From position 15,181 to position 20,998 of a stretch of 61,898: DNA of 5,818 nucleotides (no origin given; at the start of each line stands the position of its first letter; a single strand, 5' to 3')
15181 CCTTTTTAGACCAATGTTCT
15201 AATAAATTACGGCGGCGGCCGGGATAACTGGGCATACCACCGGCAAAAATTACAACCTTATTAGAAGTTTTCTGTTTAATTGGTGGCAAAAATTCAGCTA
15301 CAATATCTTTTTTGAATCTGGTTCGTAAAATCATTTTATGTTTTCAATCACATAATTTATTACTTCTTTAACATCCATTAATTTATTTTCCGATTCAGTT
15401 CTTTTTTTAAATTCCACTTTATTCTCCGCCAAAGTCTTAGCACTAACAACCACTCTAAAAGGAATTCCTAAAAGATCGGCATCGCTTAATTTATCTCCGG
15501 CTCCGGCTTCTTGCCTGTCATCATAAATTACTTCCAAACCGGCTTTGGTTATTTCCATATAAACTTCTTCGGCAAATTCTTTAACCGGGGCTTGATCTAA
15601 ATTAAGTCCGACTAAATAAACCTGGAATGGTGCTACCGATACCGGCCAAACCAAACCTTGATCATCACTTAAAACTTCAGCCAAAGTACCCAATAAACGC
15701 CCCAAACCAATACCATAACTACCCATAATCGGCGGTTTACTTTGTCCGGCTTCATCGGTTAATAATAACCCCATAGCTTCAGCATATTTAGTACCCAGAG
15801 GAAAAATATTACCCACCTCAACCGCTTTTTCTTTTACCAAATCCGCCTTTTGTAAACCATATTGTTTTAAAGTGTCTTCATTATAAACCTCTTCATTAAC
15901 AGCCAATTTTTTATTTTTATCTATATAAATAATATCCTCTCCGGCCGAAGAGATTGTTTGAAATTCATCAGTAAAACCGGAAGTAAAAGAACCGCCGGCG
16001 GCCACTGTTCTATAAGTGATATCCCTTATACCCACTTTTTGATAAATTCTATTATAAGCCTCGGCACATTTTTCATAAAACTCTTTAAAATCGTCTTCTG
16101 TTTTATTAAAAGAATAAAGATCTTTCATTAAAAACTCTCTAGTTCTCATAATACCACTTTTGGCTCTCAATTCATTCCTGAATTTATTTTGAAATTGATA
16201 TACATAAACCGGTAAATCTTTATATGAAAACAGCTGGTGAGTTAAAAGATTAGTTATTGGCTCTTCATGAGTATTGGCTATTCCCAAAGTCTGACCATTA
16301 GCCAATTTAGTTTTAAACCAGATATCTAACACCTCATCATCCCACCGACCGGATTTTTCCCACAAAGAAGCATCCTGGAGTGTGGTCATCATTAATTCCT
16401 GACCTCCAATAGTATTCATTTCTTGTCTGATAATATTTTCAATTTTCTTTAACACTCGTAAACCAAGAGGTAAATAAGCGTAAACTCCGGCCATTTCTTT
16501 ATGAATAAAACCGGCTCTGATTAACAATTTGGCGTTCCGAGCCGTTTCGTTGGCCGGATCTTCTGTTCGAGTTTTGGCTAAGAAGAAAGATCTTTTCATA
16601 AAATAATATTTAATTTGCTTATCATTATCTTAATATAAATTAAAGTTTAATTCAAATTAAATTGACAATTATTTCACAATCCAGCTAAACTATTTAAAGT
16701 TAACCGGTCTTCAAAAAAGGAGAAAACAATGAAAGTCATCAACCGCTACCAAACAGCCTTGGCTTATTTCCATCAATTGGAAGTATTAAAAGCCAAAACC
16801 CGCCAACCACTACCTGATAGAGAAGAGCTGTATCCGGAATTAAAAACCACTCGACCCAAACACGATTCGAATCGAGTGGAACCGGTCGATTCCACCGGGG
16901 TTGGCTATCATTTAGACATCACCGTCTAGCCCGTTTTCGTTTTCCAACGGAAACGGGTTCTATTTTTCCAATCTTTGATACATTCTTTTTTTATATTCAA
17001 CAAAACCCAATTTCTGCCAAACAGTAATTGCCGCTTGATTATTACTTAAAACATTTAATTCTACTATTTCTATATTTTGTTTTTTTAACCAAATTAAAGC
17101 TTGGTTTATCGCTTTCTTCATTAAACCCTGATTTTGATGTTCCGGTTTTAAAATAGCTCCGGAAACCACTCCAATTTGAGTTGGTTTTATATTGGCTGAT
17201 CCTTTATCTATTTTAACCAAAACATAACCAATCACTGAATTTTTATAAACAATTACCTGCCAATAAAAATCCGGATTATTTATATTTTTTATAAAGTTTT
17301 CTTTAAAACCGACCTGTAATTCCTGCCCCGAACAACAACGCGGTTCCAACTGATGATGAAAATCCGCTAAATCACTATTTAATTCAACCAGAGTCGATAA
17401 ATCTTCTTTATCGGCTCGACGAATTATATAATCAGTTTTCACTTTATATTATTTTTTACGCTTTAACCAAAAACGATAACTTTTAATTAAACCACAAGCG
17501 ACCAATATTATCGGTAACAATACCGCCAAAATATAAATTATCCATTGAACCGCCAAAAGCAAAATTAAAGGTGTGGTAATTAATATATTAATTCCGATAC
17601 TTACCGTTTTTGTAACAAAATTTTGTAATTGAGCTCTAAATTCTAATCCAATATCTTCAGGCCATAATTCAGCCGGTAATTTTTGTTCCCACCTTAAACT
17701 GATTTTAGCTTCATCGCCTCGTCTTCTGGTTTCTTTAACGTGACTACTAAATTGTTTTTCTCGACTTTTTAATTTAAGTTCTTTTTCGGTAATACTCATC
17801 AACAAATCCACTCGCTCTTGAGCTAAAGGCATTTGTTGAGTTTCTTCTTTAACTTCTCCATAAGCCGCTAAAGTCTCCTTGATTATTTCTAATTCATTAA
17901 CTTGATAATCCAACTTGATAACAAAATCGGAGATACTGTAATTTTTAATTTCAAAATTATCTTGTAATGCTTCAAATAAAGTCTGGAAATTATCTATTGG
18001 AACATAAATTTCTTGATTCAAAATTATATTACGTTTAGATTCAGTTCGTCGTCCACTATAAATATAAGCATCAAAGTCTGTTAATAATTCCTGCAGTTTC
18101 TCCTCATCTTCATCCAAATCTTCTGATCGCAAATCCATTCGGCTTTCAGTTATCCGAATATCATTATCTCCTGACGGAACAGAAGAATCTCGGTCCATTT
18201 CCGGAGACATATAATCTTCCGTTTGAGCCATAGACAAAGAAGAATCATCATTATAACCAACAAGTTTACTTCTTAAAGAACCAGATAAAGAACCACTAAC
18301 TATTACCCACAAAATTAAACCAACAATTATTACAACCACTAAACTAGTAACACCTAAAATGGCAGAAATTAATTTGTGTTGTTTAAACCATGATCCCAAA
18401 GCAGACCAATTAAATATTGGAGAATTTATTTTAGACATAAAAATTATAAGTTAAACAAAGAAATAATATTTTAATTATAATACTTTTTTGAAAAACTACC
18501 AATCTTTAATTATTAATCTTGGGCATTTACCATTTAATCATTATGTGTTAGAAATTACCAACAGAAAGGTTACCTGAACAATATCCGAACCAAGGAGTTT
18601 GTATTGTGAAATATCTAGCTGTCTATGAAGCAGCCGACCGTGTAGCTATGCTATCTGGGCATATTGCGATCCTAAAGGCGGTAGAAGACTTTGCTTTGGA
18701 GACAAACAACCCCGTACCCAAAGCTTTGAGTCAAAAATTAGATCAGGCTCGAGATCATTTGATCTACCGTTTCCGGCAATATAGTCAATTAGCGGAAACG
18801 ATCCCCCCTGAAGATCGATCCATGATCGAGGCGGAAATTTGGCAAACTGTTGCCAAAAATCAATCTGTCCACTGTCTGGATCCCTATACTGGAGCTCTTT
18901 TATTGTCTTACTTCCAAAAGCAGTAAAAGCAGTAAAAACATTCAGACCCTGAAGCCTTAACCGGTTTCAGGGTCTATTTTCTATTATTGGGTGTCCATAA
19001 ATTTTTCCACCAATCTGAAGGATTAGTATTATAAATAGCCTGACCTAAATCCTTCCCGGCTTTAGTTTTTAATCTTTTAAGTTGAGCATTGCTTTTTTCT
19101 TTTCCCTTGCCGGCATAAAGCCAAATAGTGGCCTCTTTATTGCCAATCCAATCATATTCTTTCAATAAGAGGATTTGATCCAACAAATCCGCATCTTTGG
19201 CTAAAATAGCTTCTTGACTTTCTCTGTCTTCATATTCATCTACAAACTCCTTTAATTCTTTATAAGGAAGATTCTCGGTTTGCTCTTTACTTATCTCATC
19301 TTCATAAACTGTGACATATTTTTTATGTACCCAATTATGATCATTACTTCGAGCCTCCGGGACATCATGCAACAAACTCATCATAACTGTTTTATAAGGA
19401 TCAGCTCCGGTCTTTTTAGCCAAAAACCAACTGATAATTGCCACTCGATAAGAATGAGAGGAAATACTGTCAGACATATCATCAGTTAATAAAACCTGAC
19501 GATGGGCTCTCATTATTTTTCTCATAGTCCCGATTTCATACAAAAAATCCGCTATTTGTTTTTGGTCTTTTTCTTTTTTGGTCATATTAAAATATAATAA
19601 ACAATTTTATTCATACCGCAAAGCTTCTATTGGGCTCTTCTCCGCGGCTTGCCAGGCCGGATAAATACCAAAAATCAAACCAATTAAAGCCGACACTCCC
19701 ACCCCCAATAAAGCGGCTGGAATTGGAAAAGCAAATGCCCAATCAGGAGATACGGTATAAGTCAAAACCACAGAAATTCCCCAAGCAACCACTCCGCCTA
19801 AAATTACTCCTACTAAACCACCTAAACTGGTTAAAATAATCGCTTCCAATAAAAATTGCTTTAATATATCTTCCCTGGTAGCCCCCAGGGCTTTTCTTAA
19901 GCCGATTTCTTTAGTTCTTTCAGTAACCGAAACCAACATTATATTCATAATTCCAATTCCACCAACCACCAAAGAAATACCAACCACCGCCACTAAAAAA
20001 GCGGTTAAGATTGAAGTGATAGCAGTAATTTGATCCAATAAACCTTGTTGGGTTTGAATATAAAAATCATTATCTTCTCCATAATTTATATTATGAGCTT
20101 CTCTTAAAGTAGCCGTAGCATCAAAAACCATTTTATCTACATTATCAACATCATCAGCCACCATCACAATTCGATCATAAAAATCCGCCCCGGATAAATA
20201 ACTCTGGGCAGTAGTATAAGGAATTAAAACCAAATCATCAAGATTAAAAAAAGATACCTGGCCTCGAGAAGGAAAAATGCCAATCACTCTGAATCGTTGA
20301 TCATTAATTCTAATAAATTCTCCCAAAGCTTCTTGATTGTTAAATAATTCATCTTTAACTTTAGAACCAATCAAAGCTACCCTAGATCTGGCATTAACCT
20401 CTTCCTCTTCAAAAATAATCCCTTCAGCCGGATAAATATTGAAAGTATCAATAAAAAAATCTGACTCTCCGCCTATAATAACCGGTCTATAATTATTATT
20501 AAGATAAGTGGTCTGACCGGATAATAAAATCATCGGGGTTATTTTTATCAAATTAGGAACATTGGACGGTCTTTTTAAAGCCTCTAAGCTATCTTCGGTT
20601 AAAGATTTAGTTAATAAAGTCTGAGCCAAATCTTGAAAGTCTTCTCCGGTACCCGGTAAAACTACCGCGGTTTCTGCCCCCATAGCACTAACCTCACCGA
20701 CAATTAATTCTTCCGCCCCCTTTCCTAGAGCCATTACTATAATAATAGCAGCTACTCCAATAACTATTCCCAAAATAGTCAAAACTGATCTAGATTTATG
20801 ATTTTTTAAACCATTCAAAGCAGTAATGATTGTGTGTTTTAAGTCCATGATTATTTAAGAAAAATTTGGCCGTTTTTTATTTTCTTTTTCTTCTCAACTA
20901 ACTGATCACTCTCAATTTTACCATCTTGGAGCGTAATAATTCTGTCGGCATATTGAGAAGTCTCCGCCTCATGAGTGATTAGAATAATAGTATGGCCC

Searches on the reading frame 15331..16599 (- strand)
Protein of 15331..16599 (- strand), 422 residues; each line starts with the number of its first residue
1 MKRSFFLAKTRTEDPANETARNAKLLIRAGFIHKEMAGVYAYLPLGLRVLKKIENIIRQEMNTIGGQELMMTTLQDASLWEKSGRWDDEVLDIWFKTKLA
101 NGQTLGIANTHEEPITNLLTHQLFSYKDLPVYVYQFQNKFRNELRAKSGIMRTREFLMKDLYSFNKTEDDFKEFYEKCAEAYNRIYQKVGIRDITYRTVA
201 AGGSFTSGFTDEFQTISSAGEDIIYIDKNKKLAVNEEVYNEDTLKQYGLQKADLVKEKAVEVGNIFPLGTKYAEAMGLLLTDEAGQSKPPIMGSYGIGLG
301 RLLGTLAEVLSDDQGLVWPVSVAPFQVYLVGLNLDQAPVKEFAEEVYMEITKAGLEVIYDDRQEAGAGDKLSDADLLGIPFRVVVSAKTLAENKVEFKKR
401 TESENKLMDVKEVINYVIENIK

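Call 38: search_protein_families(library=pfam, proteins=[window:15331-16599:-], max_evalue=0.00001)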
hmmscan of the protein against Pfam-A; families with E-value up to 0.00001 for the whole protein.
window:15331-16599:- (422 aa): 2 families
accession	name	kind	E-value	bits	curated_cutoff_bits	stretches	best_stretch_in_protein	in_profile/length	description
PF00587.30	tRNA-synt_2b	-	9.6e-30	104.4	29.3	1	95-308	1-177/179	tRNA synthetase class II core domain (G, H, P, S and T)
PF03129.25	HGTP_anticodon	-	2.3e-17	63.3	21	1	326-419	1-93/94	Anticodon binding domain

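Call 40: search_protein_families(library=ncbifam, proteins=[window:15331-16599:-], max_evalue=0.001)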
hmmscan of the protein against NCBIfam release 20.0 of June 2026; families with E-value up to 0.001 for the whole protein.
window:15331-16599:- (422 aa): 12 families
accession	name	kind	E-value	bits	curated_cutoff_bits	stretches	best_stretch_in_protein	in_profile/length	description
NF006625.0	PRK09194.1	equivalog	9.5e-130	434.1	558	2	1-241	1-238/559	proline--tRNA ligase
TIGR00409.1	proS_fam_II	equivalog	2.2e-119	399.9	306.7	2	1-238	1-235/568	proline--tRNA ligase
NF008979.1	PRK12325.1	exception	4.2e-116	388.4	550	1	2-417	2-436/437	proline--tRNA ligase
TIGR00408.1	proS_fam_I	equivalog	9.7e-40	136.9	437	2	257-420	216-380/475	proline--tRNA ligase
TIGR00418.1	thrS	equivalog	1.4e-30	106.8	383.65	1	34-418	188-562/565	threonine--tRNA ligase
NF003211.1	PRK04173.1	equivalog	8.6e-22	77.6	312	2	318-416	358-453/454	glycine--tRNA ligase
TIGR00389.1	glyS_dimeric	equivalog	1.6e-19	69.9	243.3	2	316-419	463-563/565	glycine--tRNA ligase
NF003068.0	PRK03991.1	equivalog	3.3e-17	62.1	484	1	120-421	298-592/613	threonine--tRNA ligase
TIGR00442.1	hisS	equivalog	2.4e-07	30.1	286.75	0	36-195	3-156/406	histidine--tRNA ligase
TIGR00414.1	serS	equivalog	2.1e-05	23.7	301.65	1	101-191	226-316/418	serine--tRNA ligase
NF011500.0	PRK14938.1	equivalog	0.00011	21.2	362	1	314-417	264-363/387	Ser-tRNA(Thr) hydrolase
NF011484.0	PRK14894.1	equivalog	0.00026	19.3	1050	0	125-191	160-225/539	glycine--tRNA ligase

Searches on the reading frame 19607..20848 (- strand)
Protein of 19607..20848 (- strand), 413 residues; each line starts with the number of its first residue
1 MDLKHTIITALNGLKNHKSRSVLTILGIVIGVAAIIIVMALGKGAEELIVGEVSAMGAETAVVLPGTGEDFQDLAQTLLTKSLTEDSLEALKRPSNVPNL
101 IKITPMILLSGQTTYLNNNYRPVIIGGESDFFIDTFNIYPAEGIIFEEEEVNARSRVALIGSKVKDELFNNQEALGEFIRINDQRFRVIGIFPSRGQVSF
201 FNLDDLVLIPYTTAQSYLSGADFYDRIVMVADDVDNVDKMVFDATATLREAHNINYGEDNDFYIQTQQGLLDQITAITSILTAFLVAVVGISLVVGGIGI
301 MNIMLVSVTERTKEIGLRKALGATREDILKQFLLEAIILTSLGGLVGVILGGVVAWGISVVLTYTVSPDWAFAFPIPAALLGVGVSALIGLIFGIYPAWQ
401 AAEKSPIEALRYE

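Call 38: search_protein_families(library=pfam, proteins=[window:19607-20848:-], max_evalue=0.00001)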
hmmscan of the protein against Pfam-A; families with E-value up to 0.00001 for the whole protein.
window:19607-20848:- (413 aa): 2 families
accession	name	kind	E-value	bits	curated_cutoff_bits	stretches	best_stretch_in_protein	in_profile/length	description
PF12704.14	MacB_PCD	-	6.1e-40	138.1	27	1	21-244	1-204/207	MacB-like periplasmic core domain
PF02687.27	FtsX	-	2e-19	70.2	25.5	1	287-406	2-120/120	FtsX-like permease C-terminal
